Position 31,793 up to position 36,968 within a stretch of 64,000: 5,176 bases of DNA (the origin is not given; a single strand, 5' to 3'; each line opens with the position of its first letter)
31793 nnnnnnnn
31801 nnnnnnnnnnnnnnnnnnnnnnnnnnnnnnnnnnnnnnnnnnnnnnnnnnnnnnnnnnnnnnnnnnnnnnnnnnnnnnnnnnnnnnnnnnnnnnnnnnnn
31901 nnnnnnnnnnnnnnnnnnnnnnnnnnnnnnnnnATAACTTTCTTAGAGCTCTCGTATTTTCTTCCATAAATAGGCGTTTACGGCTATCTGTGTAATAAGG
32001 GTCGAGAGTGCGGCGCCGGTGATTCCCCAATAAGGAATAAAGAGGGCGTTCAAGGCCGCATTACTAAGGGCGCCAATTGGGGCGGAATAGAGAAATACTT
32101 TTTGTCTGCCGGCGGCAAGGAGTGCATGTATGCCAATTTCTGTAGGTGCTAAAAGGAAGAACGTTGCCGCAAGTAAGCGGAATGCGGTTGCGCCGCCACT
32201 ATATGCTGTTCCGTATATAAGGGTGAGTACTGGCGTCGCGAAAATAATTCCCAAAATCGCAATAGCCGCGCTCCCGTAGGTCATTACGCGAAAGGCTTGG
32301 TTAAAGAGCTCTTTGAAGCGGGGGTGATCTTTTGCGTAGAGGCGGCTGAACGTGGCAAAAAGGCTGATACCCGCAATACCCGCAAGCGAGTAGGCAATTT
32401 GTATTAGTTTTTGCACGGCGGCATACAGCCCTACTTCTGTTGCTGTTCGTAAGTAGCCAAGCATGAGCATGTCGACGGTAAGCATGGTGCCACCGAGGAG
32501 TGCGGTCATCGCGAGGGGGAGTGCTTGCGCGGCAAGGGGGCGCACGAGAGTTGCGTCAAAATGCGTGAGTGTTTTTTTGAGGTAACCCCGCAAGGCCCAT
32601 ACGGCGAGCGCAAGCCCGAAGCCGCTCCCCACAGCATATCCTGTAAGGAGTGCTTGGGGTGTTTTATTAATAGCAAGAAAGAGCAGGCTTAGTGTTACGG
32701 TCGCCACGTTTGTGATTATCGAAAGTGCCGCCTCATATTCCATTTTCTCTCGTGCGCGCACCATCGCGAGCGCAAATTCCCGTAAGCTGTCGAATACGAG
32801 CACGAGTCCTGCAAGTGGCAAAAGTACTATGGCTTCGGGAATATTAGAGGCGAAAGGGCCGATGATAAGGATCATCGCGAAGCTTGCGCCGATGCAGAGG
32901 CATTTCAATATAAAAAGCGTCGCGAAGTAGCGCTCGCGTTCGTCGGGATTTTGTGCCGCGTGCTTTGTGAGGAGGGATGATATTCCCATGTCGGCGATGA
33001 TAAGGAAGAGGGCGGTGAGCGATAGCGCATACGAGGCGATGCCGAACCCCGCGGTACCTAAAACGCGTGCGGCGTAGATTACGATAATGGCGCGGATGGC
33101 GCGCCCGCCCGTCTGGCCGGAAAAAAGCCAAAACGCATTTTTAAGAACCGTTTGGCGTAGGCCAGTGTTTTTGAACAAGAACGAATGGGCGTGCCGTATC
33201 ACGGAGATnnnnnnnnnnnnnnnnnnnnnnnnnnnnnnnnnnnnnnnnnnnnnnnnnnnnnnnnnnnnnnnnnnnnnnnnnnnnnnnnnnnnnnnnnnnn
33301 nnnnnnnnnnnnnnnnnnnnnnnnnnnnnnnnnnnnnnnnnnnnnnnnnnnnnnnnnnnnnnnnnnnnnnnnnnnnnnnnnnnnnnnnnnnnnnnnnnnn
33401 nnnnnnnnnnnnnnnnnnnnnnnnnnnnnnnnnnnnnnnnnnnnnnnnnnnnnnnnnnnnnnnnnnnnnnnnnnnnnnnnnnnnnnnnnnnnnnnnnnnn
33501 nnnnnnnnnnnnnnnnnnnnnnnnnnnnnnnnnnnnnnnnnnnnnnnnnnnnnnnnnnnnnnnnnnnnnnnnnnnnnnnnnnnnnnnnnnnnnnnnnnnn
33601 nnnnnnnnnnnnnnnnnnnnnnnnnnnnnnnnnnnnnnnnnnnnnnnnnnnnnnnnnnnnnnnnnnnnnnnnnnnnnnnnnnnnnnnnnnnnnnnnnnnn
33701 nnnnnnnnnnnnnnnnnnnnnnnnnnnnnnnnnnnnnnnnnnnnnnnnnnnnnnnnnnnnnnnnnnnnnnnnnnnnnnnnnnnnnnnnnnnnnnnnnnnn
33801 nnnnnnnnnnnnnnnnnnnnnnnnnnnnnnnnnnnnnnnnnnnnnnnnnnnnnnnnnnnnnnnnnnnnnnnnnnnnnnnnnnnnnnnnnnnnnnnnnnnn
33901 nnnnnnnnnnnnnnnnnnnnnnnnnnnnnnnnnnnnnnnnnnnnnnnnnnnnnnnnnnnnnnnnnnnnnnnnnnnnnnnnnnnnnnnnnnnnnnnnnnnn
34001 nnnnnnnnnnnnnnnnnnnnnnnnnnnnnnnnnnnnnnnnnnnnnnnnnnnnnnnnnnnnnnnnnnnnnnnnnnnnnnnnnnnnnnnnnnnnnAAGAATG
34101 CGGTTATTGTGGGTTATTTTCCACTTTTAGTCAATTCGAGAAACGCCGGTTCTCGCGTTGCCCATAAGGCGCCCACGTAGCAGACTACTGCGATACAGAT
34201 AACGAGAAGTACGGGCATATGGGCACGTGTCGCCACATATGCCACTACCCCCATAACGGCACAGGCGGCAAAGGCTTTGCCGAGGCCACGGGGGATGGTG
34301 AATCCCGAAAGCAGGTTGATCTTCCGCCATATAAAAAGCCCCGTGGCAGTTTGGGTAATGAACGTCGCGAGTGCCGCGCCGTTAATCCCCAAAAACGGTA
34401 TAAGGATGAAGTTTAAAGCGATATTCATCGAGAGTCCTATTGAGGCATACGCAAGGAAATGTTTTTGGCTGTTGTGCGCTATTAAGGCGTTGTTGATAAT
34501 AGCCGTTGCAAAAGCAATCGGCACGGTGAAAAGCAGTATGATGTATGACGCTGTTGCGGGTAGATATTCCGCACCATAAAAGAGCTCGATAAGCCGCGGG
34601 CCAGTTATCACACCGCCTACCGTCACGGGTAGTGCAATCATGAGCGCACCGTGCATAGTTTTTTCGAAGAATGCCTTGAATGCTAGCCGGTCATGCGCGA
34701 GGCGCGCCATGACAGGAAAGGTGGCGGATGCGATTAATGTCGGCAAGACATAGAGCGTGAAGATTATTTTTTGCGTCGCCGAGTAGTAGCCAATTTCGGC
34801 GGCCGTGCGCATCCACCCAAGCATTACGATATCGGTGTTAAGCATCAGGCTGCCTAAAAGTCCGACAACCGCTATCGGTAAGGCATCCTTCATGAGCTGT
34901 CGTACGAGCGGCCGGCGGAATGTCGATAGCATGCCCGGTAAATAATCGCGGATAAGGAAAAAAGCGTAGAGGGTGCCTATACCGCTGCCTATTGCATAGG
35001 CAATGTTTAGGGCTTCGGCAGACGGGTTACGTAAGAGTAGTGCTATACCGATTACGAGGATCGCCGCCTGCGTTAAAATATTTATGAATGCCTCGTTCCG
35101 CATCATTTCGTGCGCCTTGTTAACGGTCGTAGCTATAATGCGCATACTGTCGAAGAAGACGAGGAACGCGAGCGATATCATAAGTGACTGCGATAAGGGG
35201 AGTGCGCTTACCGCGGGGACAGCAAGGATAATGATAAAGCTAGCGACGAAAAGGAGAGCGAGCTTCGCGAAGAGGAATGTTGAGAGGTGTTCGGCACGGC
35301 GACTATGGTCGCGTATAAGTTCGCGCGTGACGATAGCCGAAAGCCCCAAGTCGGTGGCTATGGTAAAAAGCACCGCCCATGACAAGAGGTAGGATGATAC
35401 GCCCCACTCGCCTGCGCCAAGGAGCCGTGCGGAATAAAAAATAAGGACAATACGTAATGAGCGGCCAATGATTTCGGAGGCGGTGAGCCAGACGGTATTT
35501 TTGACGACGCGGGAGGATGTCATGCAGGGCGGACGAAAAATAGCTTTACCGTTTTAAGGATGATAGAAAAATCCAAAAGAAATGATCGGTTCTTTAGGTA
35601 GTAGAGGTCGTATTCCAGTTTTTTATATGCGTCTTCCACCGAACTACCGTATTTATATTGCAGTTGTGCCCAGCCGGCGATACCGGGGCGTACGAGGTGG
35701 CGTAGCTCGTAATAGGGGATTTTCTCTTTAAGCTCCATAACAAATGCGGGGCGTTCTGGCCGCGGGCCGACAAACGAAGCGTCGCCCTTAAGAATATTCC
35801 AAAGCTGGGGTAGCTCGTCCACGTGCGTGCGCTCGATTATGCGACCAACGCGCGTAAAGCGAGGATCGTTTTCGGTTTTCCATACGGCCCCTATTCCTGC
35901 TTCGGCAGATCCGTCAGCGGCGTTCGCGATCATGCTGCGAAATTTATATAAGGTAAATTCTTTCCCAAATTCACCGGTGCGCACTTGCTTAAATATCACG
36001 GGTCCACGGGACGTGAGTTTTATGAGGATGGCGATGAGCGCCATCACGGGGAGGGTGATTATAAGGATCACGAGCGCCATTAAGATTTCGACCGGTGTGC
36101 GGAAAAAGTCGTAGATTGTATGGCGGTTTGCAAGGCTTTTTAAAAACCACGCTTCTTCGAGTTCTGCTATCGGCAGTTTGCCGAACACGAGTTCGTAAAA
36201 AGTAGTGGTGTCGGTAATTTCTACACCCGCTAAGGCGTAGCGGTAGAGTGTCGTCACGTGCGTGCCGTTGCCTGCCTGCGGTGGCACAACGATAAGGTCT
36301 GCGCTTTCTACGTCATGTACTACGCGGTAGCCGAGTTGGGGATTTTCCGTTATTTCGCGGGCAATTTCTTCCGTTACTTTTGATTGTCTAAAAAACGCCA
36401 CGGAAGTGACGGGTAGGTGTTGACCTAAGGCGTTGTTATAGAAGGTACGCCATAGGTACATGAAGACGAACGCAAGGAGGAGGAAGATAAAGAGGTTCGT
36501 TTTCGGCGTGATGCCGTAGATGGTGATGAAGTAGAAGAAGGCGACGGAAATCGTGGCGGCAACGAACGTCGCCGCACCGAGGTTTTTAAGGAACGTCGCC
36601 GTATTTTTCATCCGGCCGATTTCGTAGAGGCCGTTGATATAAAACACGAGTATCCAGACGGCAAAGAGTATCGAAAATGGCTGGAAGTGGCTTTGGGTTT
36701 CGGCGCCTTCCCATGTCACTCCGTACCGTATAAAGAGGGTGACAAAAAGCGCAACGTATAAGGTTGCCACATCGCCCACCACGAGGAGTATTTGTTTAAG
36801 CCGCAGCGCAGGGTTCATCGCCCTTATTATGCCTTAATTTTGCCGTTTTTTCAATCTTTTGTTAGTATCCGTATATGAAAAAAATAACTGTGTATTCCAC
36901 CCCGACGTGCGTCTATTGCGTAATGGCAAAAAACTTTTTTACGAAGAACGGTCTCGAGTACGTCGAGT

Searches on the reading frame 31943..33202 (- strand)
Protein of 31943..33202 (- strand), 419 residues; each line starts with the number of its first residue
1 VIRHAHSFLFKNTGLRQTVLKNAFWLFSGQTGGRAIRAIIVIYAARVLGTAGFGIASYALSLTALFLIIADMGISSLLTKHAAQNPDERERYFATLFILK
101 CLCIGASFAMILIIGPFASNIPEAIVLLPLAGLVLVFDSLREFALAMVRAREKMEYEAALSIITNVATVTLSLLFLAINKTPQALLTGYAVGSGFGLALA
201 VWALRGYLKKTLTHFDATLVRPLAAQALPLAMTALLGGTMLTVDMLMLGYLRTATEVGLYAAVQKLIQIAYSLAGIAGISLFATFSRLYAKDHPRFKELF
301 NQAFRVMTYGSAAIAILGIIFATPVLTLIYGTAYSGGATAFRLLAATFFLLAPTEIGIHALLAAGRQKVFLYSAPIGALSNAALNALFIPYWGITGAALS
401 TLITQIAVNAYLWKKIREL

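Call 73: search_protein_families(library=pfam, proteins=[window:31943-33202:-], max_evalue=0.001)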
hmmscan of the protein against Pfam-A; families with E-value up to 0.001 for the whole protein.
window:31943-33202:- (419 aa): 3 families
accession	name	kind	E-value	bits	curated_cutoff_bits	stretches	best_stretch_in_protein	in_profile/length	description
PF01943.22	Polysacc_synt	-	5e-31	108.6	28.2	1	19-288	1-273/274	Polysaccharide biosynthesis protein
PF13440.11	Polysacc_synt_3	-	1.1e-19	71.3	23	1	45-335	3-289/293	Polysaccharide biosynthesis protein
PF03023.19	MurJ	-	1.9e-06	27.2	27.4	1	84-416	47-399/451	Lipid II flippase MurJ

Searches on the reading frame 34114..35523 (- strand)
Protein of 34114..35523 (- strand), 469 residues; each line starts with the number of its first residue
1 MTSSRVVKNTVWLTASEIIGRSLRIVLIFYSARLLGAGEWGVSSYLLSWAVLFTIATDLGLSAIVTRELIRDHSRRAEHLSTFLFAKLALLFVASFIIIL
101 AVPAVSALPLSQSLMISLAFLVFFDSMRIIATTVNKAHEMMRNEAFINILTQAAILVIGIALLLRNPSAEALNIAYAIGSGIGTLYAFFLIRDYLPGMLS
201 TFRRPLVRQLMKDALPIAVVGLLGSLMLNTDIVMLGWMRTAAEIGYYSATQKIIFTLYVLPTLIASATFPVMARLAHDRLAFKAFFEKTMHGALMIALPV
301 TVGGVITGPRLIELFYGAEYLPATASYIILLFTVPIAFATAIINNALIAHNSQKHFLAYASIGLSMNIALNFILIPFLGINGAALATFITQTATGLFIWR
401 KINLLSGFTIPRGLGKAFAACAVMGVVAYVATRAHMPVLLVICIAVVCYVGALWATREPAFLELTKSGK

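Call 73: search_protein_families(library=pfam, proteins=[window:34114-35523:-], max_evalue=0.001)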
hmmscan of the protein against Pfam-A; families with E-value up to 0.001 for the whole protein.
window:34114-35523:- (469 aa): 2 families
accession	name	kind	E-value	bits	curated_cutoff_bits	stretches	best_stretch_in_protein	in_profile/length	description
PF01943.22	Polysacc_synt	-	5.1e-27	95.4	28.2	1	6-275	1-273/274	Polysaccharide biosynthesis protein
PF13440.11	Polysacc_synt_3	-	4.1e-21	75.9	23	1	32-323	3-291/293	Polysaccharide biosynthesis protein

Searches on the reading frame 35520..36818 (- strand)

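Call 73: search_protein_families(library=pfam, proteins=[window:35520-36818:-], max_evalue=0.001)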
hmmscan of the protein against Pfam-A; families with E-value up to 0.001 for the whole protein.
window:35520-36818:- (432 aa): 2 families
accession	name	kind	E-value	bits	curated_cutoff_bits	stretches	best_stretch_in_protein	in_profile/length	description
PF02397.22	Bac_transf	-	3.4e-63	212.9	27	1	243-427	4-177/179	Bacterial sugar transferase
PF13727.12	CoA_binding_3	-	0.00056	20.4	25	0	61-167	2-107/175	CoA-binding domain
